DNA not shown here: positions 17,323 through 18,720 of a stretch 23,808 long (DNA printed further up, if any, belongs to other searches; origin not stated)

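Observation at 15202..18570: PspA-less SPFH (YdjI-like) + double zinc-ribbon (YdjG-like) + flippase-like membrane module with GYF-like tail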

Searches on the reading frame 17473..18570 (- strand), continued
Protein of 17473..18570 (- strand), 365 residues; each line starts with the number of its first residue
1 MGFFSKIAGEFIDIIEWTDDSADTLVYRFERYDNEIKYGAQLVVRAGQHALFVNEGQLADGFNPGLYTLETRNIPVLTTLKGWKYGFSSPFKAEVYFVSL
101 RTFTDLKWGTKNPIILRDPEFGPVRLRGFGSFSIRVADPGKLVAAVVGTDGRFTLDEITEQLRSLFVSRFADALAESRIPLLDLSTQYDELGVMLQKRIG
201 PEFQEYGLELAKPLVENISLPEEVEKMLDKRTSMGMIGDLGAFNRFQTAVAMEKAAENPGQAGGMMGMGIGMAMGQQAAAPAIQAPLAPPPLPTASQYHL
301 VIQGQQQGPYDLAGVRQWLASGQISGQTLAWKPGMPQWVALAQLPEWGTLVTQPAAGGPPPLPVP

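Call 26: find_encoding_contigs(protein=P0005, flank=10000, max_places=2)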
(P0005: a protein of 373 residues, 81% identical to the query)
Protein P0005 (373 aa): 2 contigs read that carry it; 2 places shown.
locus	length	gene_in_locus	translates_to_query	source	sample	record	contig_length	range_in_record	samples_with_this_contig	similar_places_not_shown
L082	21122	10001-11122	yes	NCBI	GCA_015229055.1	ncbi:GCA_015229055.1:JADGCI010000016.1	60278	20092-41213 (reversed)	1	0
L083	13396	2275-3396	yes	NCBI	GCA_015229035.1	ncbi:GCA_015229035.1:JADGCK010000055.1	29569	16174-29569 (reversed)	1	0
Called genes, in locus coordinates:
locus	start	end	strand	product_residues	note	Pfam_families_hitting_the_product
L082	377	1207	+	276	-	PF00194:Carb_anhydrase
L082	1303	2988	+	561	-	PF00015:MCPsignal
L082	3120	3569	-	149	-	PF01850:PIN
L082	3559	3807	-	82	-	PF02604:PhdYeFM_antitox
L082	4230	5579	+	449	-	PF13435:Cytochrome_C554 (faint), PF14522:Cytochrome_C7 (faint), PF14537:Cytochrom_c3_2 (faint), PF09699:Paired_CXXCH_1 (faint), PF13447:Multi-haem_cyto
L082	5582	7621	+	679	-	PF09699:Paired_CXXCH_1 (faint), PF14522:Cytochrome_C7 (faint), PF14537:Cytochrom_c3_2 (faint), PF22113:Mtrc-MtrF_II-IV_dom (faint), PF01292:Ni_hydr_CYTB (faint)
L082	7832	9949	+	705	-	PF00912:Transgly, PF00905:Transpeptidase, PF06832:BiPBP_C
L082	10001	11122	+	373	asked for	PF13421:Band_7_1, PF01145:Band_7, PF14237:GYF_2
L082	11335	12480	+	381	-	PF23547:Zn_ribbon_FGT1_1 (faint)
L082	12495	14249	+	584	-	PF00664:ABC_membrane, PF00005:ABC_tran, PF02463:SMC_N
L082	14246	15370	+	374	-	PF13439:Glyco_transf_4, PF13579:Glyco_trans_4_4, PF00534:Glycos_transf_1, PF13692:Glyco_trans_1_4, PF13524:Glyco_trans_1_2 (faint)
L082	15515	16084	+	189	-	PF12644:DUF3782 (weak), PF26618:DUF8196 (faint)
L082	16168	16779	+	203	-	PF12644:DUF3782 (weak), PF26618:DUF8196 (faint)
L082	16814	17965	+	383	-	PF01075:Glyco_transf_9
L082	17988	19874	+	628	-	PF13522:GATase_6, PF13537:GATase_7, PF12481:DUF3700 (weak), PF00733:Asn_synthase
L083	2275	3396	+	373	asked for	PF13421:Band_7_1, PF01145:Band_7, PF14237:GYF_2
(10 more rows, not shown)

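Call 27: find_encoding_contigs(protein=P0002, flank=8000, max_places=3)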
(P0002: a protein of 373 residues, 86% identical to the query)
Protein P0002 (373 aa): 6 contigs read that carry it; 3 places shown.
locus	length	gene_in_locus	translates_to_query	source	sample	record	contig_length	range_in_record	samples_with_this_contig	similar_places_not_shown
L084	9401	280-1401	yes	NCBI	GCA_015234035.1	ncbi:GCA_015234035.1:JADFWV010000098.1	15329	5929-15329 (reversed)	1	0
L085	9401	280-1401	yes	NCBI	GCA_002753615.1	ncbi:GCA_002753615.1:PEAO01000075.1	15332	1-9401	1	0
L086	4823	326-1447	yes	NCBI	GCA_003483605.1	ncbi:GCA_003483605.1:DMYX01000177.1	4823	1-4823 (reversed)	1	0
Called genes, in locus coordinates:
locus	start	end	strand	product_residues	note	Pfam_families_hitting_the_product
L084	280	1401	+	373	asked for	PF13421:Band_7_1, PF01145:Band_7, PF14237:GYF_2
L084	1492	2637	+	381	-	PF07754:Ribosomal_aS21 (faint)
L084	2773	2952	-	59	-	PF03966:Trm112p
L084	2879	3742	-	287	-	PF11967:RecO_N, PF02565:RecO_C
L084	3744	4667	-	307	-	PF00009:GTP_EFTU, PF00350:Dynamin_N (faint), PF01926:MMR_HSR1, PF02421:FeoB_N, PF03193:RsgA_GTPase (faint), PF07650:KH_2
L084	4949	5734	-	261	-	PF00557:Peptidase_M24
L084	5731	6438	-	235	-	PF17746:SfsA_N, PF03749:SfsA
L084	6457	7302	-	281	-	PF13180:PDZ_2, PF00595:PDZ (weak), PF13180:PDZ_2, PF17820:PDZ_6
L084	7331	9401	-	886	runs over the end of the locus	PF00989:PAS, PF08448:PAS_4 (weak), PF13188:PAS_8 (weak), PF13426:PAS_9, PF08447:PAS_3, PF00512:HisKA, PF02518:HATPase_c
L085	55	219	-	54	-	-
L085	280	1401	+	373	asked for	PF13421:Band_7_1, PF01145:Band_7, PF14237:GYF_2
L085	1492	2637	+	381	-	PF07754:Ribosomal_aS21 (faint)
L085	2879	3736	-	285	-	PF11967:RecO_N, PF02565:RecO_C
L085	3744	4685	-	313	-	PF03193:RsgA_GTPase (faint), PF00009:GTP_EFTU, PF00350:Dynamin_N (faint), PF01926:MMR_HSR1, PF02421:FeoB_N, PF07650:KH_2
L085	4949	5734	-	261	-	PF00557:Peptidase_M24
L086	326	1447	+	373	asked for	PF13421:Band_7_1, PF01145:Band_7, PF14237:GYF_2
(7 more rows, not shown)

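Call 30: search_protein_families(library=padloc, proteins=[window:17473-18570:-], max_evalue=0.01)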
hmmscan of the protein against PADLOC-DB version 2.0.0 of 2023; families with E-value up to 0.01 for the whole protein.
window:17473-18570:- (365 aa): 0 families

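Call 34: search_protein_families(library=pfam, proteins=[L067:5874-6731:+, L078:5102-6277:+, L027:9147-9848:+], max_evalue=0.001)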
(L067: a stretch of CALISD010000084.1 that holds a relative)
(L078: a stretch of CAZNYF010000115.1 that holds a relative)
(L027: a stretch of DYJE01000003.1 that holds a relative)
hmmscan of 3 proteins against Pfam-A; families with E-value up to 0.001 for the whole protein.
L067:5874-6731:+ (285 aa): 1 family
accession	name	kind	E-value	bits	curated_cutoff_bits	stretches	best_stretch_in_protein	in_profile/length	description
PF10112.14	Halogen_Hydrol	-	3.5e-27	96.1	29.8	1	98-276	8-191/191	5-bromo-4-chloroindolyl phosphate hydrolysis protein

L078:5102-6277:+ (391 aa): 1 family
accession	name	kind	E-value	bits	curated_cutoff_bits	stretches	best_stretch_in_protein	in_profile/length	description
PF05816.16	TelA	-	3.5e-112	375.2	30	1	37-367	1-331/332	Toxic anion resistance protein (TelA)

L027:9147-9848:+ (233 aa): 2 families
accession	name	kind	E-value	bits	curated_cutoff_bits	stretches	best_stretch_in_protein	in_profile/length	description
PF13453.11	Zn_ribbon_TFIIB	-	4.6e-20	71.2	22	2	48-90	1-40/41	Transcription factor zinc-finger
PF12773.13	DZR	-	5.7e-06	26.8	27.3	0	5-25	25-45/45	Double zinc ribbon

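Call 41: search_protein_families(library=pfam, alignment_id=A3, max_evalue=0.0001)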
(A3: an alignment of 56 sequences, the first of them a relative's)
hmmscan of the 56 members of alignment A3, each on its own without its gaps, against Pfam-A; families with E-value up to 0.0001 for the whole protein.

A. member 1, L003:6513-7937:+ (475 aa): 0 families

B. families by the number of members that match (of 56 scanned): 44 families (the first 25 are shown)
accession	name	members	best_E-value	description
PF05816.16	TelA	17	7.9e-119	Toxic anion resistance protein (TelA)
PF13964.12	Kelch_6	1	1.3e-61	Kelch motif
PF01327.26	Pep_deformylase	1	1.2e-60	Polypeptide deformylase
PF13418.12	Kelch_4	1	1.3e-60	Galactose oxidase, central domain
PF08269.17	dCache_2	1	1.4e-57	Cache domain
PF01344.31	Kelch_1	1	2e-53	Kelch motif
PF17200.10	sCache_2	1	2.2e-51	Single Cache domain 2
PF17201.10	Cache_3-Cache_2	1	4.4e-51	Cache 3/Cache 2 fusion domain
PF03781.23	FGE-sulfatase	1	3.6e-48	Sulfatase-modifying factor enzyme 1-like domain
PF13365.12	Trypsin_2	1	3.3e-37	Trypsin-like peptidase domain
PF13415.12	Kelch_3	1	2.8e-36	Galactose oxidase, central domain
PF24681.1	Kelch_KLHDC2_KLHL20_DRC7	1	6.8e-34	KLHDC2/KLHL20/DRC7 Kelch-repeats domain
PF07940.18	Hepar_II_III_C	1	7e-30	Heparinase II/III-like, C-terminal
PF24981.1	Beta-prop_ATRN-LZTR1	1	7.8e-30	Attractin/LZTR1 beta-propeller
PF17775.7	YchJ_M-like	1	6.2e-29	YchJ, middle NTF2-like domain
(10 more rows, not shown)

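Call 42: search_protein_families(library=pfam, alignment_id=A4, max_evalue=0.0001)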
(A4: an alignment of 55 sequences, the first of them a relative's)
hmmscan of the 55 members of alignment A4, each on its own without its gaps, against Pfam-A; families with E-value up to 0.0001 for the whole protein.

A. member 1, L002:3057-3833:+ (259 aa): 1 family
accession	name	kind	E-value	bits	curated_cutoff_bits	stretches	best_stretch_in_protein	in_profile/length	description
PF07661.19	MORN_2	-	9.5e-13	47.3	29.6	0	184-203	2-21/22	MORN repeat variant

B. families by the number of members that match (of 55 scanned): 36 families (the first 25 are shown)
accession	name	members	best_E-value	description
PF13453.11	Zn_ribbon_TFIIB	8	4.6e-20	Transcription factor zinc-finger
PF12773.13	DZR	5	5.7e-06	Double zinc ribbon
PF07661.19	MORN_2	3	1.8e-14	MORN repeat variant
PF00296.26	Bac_luciferase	2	6.2e-60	Luciferase-like monooxygenase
PF01476.26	LysM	2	7.5e-13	LysM domain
PF04972.22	BON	2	2.7e-11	BON domain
PF03186.18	CobD_Cbib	1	2.2e-102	CobD/Cbib protein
PF02896.24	PEP-utilizers_C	1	1.9e-77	PEP-utilising enzyme, PEP-binding domain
PF01071.24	GARS_A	1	8.6e-70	Phosphoribosylglycinamide synthetase, ATP-grasp (A) domain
PF00246.29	Peptidase_M14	1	1.1e-68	Zinc carboxypeptidase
PF02239.22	Cytochrom_D1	1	1.1e-48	Cytochrome D1 heme domain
PF20628.3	Dyp_perox_C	1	4e-48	Dyp-type peroxidase, C-terminal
PF03350.21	UPF0114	1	2.3e-36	Uncharacterized protein family, UPF0114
PF03652.20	RuvX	1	4.3e-32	Holliday junction resolvase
PF02844.21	GARS_N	1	6.7e-32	Phosphoribosylglycinamide synthetase, N domain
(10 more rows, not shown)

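Call 61: predict_structure(alignment_id=A1)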
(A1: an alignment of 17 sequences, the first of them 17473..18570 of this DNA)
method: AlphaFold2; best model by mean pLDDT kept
length: 365 residues; sequences in the alignment: 17
mean_pLDDT: 72.0   pTM: 0.51
mean pLDDT of the five models: 72.0, 71.6, 70.8, 70.5, 69.7
residues with pLDDT >= 90: 64; 70-90: 170; 50-70: 54; < 50: 77
segments of 3 or more residues with pLDDT < 50: 1-11, 72-89, 260-293, 353-360
pLDDT, mean of each block of 10 residues (from residue 1): 42 73 85 64 89 81 83 35 37 81 88 79 83 92 86 82 86 79 76 88 91 82 73 54 59 62 40 40 34 66 89 89 91 89 85 51 50
secondary structure, 60 per line:
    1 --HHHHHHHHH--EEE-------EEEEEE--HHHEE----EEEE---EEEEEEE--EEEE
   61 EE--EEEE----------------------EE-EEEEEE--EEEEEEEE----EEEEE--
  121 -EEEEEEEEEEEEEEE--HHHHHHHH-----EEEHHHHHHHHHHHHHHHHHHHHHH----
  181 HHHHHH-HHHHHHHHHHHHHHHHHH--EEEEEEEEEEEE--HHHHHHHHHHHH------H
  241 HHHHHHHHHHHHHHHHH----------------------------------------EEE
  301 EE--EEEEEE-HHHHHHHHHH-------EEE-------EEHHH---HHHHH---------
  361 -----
elements in order: H3-11 E14-16 E24-29 E41-44 E48-54 E57-62 E65-68 E94-99 E102-109 E114-118 E122-136 H139-146 E152-154 H155-176 H181-186 H188-205 E208-219 H222-233 H240-257 E298-302 E305-310 H312-321 E329-331 H347-351

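Call 63: fold_search(model_id=the predicted structure, library=pdb)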
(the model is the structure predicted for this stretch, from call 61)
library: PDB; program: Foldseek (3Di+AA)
matches with E <= 10: 263; with E <= 0.001: 46
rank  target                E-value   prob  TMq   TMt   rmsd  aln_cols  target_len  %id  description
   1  9z7u_B                1.9e-08  1.00  0.36  0.46   9.7       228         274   13  Human Stomatin - C8 Symmetry (released 2026-02-25)
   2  7vhq_G                3.2e-08  1.00  0.36  0.43   8.6       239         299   17  Structural insights into the membrane microdomain organization by SPFH family proteins (released 2022-01-19)
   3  9z7u_C                3.5e-08  1.00  0.36  0.46   6.7       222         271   14  Human Stomatin - C8 Symmetry (released 2026-02-25)
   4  9oh9_B                5.0e-08  1.00  0.35  0.47   9.6       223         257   12  Human Stomatin Complex in Native Membrane Vesicles (released 2025-08-13)
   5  7vhq_E                7.9e-08  1.00  0.34  0.45   7.7       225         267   16  Structural insights into the membrane microdomain organization by SPFH family proteins (released 2022-01-19)
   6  9cz2_XA               7.9e-08  1.00  0.34  0.43   8.2       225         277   16  Cryo-EM structure of a nautilus-like HflK/C assembly in complex with FtsH AAA protease (released 2024-11-13)
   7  9o9z_A                1.2e-07  1.00  0.36  0.52   8.8       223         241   13  The human PHB1/2 complex (closed) (released 2025-10-22)
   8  9oh9_A                2.0e-07  1.00  0.35  0.48   9.6       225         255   12  Human Stomatin Complex in Native Membrane Vesicles (released 2025-08-13)
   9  8rrh_A                3.0e-07  1.00  0.35  0.45   9.5       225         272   14  The human prohibitin complex (released 2024-12-18)
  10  9paw_XB               5.0e-07  1.00  0.33  0.41   9.5       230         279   16  Cryo-EM structure of the engineered HflK/C variant stabilized in the closed conformation via disulfide bond crosslink (released 2026-03-04)
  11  7wi3_C                5.6e-07  1.00  0.31  0.38   9.7       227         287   16  Cryo-EM structure of E.Coli FtsH-HflkC AAA protease complex (released 2022-06-01)
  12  8rrh_B                6.3e-07  1.00  0.37  0.44  12.1       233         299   14  The human prohibitin complex (released 2024-12-18)
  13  9paw_XD               1.1e-06  1.00  0.33  0.41   9.5       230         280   16  Cryo-EM structure of the engineered HflK/C variant stabilized in the closed conformation via disulfide bond crosslink (released 2026-03-04)
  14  8z5g_A                1.1e-06  1.00  0.37  0.47  10.2       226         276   14  Cryo-EM structure of E.coli SPFH-NfeD family protein complex QmcA-YbbJ (released 2024-08-21)
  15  9o9z_a                1.2e-06  1.00  0.37  0.50  10.3       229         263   14  The human PHB1/2 complex (closed) (released 2025-10-22)
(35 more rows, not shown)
